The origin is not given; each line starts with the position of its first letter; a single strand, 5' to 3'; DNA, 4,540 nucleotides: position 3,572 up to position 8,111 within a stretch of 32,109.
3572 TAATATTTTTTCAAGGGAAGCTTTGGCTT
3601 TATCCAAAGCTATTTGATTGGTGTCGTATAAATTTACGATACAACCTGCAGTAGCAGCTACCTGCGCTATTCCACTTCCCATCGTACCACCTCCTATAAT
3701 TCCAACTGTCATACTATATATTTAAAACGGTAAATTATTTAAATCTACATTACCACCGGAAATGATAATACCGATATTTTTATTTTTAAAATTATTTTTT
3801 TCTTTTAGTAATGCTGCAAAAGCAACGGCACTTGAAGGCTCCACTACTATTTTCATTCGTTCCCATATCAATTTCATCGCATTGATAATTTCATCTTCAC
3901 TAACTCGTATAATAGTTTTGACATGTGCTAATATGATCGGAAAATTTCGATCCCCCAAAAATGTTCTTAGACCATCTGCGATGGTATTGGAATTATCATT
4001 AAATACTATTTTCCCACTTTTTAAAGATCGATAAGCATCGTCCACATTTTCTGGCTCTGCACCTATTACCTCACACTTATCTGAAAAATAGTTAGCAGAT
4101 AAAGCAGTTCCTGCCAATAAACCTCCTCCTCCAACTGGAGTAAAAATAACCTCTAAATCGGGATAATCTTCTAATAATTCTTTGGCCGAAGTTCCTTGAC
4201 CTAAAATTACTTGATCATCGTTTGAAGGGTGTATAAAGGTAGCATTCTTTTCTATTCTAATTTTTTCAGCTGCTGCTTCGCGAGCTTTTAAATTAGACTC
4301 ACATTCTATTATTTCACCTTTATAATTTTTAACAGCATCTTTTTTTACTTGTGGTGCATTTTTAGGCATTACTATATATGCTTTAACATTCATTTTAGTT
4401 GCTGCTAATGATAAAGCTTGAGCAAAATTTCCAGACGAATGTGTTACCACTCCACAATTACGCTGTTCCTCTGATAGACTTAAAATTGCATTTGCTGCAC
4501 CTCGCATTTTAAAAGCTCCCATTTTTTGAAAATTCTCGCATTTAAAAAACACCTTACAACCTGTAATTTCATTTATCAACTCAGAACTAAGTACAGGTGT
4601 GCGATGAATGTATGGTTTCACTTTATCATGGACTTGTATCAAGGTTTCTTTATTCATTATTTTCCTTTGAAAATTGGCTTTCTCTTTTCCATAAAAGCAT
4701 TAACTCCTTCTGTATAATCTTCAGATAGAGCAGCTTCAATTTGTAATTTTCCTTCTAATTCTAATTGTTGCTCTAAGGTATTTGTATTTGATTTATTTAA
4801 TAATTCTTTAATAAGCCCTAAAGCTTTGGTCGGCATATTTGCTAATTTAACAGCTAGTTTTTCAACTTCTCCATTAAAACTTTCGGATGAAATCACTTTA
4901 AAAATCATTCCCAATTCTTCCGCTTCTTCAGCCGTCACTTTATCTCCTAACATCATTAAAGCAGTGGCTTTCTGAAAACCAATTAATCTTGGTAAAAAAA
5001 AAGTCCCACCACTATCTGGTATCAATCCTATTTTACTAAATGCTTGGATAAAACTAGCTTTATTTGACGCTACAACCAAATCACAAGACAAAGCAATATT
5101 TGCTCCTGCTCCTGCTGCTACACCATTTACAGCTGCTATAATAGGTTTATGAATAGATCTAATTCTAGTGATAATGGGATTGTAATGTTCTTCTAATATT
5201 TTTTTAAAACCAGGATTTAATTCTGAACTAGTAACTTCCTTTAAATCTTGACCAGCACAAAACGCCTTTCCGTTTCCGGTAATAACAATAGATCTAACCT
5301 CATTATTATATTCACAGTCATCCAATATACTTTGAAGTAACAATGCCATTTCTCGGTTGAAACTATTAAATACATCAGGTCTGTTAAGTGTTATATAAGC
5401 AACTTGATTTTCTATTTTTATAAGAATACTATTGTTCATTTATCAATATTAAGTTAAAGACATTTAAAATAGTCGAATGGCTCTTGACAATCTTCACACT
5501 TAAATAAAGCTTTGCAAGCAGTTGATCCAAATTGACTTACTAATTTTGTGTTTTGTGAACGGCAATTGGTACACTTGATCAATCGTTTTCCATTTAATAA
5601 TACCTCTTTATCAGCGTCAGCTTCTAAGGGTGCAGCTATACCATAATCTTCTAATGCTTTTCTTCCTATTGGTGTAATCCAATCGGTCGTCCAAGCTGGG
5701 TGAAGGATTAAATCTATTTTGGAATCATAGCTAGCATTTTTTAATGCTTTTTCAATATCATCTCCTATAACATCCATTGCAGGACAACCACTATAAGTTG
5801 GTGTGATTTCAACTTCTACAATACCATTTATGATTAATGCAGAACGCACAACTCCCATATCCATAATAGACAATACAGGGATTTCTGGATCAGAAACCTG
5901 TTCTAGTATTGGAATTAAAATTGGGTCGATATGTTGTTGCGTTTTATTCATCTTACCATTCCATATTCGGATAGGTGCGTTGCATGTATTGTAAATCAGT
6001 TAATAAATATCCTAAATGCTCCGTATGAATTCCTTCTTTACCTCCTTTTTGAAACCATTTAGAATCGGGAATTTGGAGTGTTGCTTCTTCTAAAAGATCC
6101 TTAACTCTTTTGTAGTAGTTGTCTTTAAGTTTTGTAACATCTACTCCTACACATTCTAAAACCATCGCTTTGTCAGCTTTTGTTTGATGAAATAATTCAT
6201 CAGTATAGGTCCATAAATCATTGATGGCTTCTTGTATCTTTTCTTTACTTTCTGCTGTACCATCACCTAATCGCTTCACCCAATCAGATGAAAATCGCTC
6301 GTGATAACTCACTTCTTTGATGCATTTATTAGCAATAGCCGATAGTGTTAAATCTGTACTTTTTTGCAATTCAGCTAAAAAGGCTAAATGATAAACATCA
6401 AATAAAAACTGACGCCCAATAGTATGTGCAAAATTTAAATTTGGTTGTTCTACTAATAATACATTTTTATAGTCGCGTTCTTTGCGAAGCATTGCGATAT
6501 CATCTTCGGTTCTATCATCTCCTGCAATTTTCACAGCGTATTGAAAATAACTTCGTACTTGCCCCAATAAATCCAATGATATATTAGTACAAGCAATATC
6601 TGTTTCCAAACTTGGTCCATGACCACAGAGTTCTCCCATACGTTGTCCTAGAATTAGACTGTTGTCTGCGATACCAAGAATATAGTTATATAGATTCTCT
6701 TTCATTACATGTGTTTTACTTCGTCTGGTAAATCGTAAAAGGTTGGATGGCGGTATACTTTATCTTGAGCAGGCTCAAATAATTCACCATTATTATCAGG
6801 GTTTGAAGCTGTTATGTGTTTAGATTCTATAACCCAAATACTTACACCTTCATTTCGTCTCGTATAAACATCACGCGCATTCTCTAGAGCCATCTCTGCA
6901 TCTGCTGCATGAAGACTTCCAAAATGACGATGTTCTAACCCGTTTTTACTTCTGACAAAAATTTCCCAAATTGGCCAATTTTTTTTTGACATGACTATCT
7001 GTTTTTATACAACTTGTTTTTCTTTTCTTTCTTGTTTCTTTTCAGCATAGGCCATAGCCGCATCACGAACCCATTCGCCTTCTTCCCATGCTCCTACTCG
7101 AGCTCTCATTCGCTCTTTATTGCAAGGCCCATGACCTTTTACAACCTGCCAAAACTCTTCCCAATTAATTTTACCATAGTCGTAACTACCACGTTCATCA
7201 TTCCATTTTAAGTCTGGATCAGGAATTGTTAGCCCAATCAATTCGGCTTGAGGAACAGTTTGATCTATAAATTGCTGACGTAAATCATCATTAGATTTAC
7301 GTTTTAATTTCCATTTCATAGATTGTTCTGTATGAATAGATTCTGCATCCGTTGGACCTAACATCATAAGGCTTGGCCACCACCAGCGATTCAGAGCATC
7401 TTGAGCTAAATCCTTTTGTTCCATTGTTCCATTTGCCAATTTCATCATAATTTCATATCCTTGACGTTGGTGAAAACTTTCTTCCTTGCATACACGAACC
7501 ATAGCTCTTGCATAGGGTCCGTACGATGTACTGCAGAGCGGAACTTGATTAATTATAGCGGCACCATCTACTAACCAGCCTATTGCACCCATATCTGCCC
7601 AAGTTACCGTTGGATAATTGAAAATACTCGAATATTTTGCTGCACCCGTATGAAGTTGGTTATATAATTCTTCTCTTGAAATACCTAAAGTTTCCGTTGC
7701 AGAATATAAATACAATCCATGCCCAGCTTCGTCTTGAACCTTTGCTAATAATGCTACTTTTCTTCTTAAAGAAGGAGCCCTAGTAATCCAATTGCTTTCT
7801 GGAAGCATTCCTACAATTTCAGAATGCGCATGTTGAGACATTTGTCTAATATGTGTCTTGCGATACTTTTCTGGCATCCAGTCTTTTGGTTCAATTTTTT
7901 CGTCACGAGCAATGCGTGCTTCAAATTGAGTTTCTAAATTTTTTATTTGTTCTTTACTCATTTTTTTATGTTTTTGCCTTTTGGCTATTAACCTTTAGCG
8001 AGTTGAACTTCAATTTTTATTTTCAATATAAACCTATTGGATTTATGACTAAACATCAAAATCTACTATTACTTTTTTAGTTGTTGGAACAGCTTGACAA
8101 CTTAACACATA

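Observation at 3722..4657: Serine-racemase-like PLP enzyme translationally coupled into the middle of the paa operon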

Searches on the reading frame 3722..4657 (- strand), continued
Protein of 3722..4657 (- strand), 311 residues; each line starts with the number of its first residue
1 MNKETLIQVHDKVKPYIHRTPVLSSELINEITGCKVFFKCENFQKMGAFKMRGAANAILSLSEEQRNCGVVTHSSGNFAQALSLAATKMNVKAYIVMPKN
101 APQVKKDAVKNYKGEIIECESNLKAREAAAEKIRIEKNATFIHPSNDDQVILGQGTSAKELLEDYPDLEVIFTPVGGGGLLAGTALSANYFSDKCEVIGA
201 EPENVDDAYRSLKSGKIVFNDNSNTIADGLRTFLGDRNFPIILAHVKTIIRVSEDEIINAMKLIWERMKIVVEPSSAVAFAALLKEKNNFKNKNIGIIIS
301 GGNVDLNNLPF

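Call 40: search_solved_structures(query=window:3722-4657:-, show_alignments=5, max_evalue=1e-70)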
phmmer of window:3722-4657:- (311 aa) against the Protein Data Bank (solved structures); distinct sequences matched with E-value up to 1e-70: 7.
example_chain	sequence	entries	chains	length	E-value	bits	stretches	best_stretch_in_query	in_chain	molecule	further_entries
6lut_A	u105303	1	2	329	1.2e-93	316.8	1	7-309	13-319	Probable serine racemase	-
5cvc_A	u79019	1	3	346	3.1e-85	289.1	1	8-309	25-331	Serine racemase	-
1v71_A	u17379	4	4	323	6.5e-83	281.5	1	9-307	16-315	Hypothetical protein C320.14 in chromosome III | Uncharacterized protein C320.14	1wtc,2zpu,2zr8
3l6b_A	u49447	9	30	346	6.2e-76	258.6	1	8-307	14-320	Serine racemase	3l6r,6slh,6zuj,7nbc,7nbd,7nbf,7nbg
6zsp_AAA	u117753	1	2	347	6.2e-76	258.6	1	8-307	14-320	Serine racemase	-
5x2l_A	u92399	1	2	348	6.3e-76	258.6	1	8-307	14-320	Serine racemase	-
3hmk_A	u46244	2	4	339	9.8e-73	248.1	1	9-309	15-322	Serine racemase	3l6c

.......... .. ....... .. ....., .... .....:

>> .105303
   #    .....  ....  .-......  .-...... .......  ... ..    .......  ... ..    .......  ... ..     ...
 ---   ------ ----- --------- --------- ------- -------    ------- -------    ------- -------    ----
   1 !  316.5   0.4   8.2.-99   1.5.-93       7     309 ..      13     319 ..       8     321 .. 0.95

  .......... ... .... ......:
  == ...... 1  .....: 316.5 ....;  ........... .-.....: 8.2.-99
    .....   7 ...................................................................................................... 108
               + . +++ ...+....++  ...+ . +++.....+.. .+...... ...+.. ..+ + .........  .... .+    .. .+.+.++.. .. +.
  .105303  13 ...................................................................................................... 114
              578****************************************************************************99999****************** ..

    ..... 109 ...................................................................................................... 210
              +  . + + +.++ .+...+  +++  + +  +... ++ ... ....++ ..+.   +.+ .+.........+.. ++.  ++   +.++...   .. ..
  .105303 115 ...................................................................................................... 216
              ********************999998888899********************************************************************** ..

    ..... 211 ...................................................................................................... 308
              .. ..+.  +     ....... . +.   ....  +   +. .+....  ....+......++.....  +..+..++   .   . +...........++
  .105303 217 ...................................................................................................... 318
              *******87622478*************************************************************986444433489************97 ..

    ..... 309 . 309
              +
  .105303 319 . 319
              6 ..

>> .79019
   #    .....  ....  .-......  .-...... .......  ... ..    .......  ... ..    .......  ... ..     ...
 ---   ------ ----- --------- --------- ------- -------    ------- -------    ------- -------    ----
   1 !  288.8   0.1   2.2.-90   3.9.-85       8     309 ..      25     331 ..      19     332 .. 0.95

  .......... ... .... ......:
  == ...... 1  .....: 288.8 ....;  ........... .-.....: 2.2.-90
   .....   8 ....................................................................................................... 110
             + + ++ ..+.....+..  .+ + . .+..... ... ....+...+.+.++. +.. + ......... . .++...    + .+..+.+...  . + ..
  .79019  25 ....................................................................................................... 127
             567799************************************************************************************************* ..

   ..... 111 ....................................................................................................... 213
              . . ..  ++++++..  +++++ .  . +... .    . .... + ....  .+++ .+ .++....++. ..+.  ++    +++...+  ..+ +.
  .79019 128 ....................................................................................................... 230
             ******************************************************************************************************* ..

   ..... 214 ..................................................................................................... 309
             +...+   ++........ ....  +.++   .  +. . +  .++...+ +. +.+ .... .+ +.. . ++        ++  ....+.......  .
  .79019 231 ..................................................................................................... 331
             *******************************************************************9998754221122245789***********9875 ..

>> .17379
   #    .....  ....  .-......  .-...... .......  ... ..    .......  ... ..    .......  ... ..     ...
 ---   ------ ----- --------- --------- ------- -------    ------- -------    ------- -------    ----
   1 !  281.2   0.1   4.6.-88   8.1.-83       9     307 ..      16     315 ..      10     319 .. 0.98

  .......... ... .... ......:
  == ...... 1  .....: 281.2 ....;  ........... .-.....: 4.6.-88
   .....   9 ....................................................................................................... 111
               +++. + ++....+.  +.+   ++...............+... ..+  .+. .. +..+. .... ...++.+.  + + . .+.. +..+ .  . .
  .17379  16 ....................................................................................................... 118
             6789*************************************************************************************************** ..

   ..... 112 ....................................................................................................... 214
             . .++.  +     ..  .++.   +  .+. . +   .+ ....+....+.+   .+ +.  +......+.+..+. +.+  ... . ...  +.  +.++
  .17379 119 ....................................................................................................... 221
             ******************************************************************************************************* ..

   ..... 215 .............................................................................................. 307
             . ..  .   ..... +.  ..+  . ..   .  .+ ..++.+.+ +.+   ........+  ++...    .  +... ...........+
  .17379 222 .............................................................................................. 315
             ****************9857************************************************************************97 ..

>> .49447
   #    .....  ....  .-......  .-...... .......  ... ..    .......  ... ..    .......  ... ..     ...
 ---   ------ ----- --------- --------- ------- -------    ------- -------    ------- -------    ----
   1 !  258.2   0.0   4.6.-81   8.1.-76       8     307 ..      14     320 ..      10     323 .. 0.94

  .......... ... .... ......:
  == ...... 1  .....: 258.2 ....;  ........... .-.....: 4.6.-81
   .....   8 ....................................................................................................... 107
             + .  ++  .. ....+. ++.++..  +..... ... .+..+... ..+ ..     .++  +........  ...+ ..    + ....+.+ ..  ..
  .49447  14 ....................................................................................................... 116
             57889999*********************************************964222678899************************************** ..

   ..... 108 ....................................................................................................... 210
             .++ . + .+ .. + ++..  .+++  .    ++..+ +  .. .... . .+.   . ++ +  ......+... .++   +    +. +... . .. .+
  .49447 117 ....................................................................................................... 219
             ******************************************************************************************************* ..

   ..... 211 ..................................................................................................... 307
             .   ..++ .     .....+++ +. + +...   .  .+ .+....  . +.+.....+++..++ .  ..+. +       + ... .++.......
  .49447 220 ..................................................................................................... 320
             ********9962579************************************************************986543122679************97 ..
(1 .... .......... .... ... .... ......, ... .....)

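Call 70: search_protein_representatives(protein=window:3722-4657:-)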
Query: 311 residues. Proteins with E-value up to 0.001 (for the whole library): 24767; up to 1e-10: 12121; up to 1e-30: 2694. The best 150 are listed.
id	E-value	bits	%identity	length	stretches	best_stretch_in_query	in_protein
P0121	3.6e-109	380.9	56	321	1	4-311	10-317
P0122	2.6e-95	335.4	54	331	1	8-311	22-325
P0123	8.2e-95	333.8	54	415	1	10-311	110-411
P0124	5.0e-91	321.3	51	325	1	12-311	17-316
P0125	9.6e-90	317.1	49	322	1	2-306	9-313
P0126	1.6e-89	316.4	48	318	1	5-311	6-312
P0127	7.3e-88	310.9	50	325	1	5-307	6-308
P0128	1.6e-87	309.8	52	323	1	6-311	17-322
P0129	2.1e-86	306.2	50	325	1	9-311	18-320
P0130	2.5e-86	305.9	56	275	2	3-180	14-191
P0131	1.2e-85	303.7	49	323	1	11-311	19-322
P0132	1.8e-83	296.5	45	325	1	2-309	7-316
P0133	4.5e-83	295.2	47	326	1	3-307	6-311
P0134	6.2e-83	294.8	49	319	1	5-311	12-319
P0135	7.7e-83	294.5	47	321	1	4-311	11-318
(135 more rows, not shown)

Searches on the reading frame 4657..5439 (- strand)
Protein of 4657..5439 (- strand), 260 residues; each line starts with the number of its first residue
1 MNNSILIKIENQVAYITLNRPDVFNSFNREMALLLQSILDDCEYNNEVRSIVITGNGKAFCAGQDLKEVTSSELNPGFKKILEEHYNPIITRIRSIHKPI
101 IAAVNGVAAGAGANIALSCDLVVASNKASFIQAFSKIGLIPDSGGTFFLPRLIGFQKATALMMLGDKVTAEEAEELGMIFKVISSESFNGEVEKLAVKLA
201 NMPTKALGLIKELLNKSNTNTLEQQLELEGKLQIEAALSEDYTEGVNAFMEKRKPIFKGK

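Call 5: search_protein_families(library=ncbifam, proteins=[window:4657-5439:-])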
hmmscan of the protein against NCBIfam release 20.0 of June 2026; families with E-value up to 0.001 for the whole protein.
window:4657-5439:- (260 aa): 73 families (the best 25 are shown)
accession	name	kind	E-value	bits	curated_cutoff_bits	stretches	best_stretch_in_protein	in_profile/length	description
TIGR02280.1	PaaB1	equivalog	1.1e-92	310.1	345.15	1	5-260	1-256/256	2-(1,2-epoxy-1,2-dihydrophenyl)acetyl-CoA isomerase PaaG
NF004635.0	PRK05981.1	equivalog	1.7e-75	254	351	1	5-260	6-266/266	enoyl-CoA hydratase/isomerase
NF046063.1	oxepin_alt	equivalog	3.9e-64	216.6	300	1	7-255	4-253/254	oxepin-CoA hydrolase, alternative type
NF050134.1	TdecoylIsomFabM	equivalog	8.9e-63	212.1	400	1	3-260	2-261/261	trans-2-decenoyl-ACP isomerase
NF005700.0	PRK07511.1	subfamily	2.9e-62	210.6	274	1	1-258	1-259/260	enoyl-CoA hydratase family protein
NF004725.0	PRK06072.1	equivalog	1.5e-60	205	293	1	6-260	3-248/248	enoyl-CoA hydratase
NF005575.0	PRK07260.1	equivalog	3.6e-60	203.6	335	1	3-260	4-263/263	enoyl-CoA hydratase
NF006699.0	PRK09245.1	subfamily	1e-58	198.7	354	1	1-259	1-265/266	crotonase/enoyl-CoA hydratase family protein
NF006007.0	PRK08138.1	subfamily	1.3e-58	198.4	355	1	8-260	13-261/261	enoyl-CoA hydratase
NF005804.0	PRK07659.1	equivalog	2e-58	197.9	311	1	3-260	6-260/260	enoyl-CoA hydratase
NF006107.0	PRK08258.1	equivalog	4.9e-58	196.6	330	1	4-260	18-277/277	enoyl-CoA hydratase family protein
NF051848.1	EnCoAHydtEchA19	equivalog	2.4e-56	191.2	400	1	5-260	2-258/258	enoyl-CoA hydratase EchA19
NF004857.0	PRK06210.1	equivalog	8.6e-56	189.3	341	1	3-259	8-274/275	enoyl-CoA hydratase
NF004517.0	PRK05862.1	equivalog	2.2e-55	187.9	396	1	3-258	4-255/257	enoyl-CoA hydratase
NF004475.0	PRK05809.1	subfamily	2.4e-54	184.5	394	1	3-260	4-260/260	short-chain-enoyl-CoA hydratase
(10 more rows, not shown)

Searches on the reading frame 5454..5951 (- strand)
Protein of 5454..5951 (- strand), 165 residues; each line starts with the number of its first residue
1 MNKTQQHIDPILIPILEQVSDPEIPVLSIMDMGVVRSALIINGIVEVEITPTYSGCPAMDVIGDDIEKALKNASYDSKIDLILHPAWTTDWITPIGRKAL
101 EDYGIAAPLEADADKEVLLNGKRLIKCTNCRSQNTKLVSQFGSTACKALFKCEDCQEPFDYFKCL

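Call 5: search_protein_families(library=ncbifam, proteins=[window:5454-5951:-])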
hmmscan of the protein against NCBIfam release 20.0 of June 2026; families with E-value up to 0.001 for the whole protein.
window:5454-5951:- (165 aa): 5 families
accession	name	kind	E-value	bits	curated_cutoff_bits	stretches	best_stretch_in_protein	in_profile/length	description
TIGR02159.1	PA_CoA_Oxy4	equivalog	2e-50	170.9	108.15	1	19-164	1-145/146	1,2-phenylacetyl-CoA epoxidase subunit PaaD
NF041868.1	paad_haloarch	equivalog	5.5e-19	68.5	180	1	14-106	33-126/127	1,2-phenylacetyl-CoA epoxidase subunit PaaD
TIGR02945.1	SUF_assoc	equivalog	9.8e-09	35.5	143.4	1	13-94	7-90/99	SUF system Fe-S cluster assembly protein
TIGR03406.1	FeS_long_SufT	hypoth_equivalog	1e-07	31.9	202.6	1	12-93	78-165/174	putative Fe-S cluster assembly protein SufT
NF041869.1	paae_haloarch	equivalog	3.6e-06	27.1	100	1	123-162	16-55/56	1,2-phenylacetyl-CoA epoxidase subunit PaaE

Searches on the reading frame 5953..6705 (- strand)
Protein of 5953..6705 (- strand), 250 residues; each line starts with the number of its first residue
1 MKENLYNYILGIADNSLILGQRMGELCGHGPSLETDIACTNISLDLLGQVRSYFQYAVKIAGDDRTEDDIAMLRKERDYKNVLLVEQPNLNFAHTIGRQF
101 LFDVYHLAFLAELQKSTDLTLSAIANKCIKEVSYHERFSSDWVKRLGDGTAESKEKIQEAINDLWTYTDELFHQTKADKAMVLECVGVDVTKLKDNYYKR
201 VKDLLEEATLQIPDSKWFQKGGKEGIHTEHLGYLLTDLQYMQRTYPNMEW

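Call 5: search_protein_families(library=ncbifam, proteins=[window:5953-6705:-])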
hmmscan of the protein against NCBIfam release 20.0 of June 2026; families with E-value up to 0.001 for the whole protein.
window:5953-6705:- (250 aa): 2 families
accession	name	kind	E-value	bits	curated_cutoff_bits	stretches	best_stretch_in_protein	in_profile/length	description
TIGR02158.1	PA_CoA_Oxy3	equivalog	1.1e-80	270.9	133.35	1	12-250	1-237/237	1,2-phenylacetyl-CoA epoxidase subunit PaaC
TIGR02156.2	PA_CoA_Oxy1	equivalog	6.2e-06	25.5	280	1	31-179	51-196/289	1,2-phenylacetyl-CoA epoxidase subunit PaaA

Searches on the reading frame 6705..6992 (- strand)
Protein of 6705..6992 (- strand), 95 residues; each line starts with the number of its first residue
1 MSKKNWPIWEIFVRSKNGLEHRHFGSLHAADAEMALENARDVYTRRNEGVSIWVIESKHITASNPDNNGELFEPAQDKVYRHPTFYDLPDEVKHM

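Call 5: search_protein_families(library=ncbifam, proteins=[window:6705-6992:-])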
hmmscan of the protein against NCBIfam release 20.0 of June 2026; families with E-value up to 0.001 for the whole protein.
window:6705-6992:- (95 aa): 3 families
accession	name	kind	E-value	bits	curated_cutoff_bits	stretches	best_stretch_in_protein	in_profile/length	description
TIGR02157.1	PA_CoA_Oxy2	equivalog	6.8e-45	151.1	85.45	1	6-95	1-90/90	1,2-phenylacetyl-CoA epoxidase subunit PaaB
NF041867.1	paab_haloarch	equivalog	1.4e-14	54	150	1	8-88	2-80/100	1,2-phenylacetyl-CoA epoxidase subunit PaaB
TIGR04031.1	Htur_1727_fam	subfamily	3.9e-08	33.2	57.2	1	9-60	17-66/71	Htur_1727 family rSAM-partnered candidate RiPP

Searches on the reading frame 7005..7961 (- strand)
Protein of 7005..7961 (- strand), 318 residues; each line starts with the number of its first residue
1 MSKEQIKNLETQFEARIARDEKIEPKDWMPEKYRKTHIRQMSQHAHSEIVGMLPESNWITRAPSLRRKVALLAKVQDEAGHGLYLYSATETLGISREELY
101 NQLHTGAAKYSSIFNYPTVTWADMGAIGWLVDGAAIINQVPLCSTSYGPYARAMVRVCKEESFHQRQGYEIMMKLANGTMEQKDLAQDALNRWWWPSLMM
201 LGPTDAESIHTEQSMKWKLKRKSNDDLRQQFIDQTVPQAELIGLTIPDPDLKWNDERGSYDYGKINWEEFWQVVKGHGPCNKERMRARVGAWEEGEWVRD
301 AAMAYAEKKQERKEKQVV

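Call 5: search_protein_families(library=ncbifam, proteins=[window:7005-7961:-])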
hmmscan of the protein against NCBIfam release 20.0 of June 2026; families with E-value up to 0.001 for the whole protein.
window:7005-7961:- (318 aa): 2 families
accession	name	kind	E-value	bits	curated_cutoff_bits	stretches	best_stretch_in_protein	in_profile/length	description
TIGR02156.2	PA_CoA_Oxy1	equivalog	1.6e-159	529.6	280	1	13-301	1-289/289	1,2-phenylacetyl-CoA epoxidase subunit PaaA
TIGR02158.1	PA_CoA_Oxy3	equivalog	4.3e-14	52.9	133.35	1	56-249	13-202/237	1,2-phenylacetyl-CoA epoxidase subunit PaaC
